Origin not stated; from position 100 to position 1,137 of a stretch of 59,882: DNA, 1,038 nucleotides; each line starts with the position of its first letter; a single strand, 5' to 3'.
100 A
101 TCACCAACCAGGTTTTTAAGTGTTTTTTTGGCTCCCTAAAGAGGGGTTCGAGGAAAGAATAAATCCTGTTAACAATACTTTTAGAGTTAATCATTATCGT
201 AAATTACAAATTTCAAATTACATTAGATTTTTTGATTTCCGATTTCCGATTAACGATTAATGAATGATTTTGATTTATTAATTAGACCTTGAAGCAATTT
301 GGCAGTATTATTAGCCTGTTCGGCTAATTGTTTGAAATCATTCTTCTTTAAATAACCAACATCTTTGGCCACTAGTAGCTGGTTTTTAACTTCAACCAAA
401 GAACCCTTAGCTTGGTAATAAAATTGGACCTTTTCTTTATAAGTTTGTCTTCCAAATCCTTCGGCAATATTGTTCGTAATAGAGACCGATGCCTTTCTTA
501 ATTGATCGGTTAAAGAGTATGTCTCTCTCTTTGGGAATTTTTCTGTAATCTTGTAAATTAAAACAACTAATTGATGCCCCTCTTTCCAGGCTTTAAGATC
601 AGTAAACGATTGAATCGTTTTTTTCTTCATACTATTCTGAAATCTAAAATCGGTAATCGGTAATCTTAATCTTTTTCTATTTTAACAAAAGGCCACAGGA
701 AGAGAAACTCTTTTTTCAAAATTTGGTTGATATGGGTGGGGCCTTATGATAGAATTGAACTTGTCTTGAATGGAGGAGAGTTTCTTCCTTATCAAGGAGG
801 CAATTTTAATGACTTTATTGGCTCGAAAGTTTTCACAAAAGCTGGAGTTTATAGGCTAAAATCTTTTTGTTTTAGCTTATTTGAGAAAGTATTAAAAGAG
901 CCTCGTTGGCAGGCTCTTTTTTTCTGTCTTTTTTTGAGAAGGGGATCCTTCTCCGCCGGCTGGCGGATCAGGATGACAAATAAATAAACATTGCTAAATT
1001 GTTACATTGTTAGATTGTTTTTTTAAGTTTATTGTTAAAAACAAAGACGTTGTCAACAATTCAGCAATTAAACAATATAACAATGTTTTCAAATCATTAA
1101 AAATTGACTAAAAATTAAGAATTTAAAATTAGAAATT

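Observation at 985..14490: Mosaic AT-rich repeat elements occupy 14 intercistronic junctions of the ribosomal superoperon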

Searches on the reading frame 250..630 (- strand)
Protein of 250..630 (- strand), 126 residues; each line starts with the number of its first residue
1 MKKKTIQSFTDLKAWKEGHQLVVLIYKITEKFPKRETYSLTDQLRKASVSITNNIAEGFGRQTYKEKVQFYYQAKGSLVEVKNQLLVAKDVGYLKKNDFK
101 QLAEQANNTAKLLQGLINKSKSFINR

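Call 33: search_protein_families(library=pfam, proteins=[window:250-630:-])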
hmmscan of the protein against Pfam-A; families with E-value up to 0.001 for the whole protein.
window:250-630:- (126 aa): 2 families
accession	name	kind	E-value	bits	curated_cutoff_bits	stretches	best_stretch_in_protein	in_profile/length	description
PF05635.17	23S_rRNA_IVP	-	7.6e-38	129.4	33.8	1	11-115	2-106/106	23S rRNA-intervening sequence protein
PF22296.2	bAvd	-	6.8e-07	30.2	40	1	19-119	8-106/107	bAvd-like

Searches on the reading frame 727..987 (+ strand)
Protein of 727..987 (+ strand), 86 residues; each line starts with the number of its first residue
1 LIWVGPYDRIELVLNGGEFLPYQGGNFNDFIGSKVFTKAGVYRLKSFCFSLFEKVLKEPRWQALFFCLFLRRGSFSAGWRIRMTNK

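Call 33: search_protein_families(library=pfam, proteins=[window:727-987:+])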
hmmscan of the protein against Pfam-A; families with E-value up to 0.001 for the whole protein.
window:727-987:+ (86 aa): 0 families
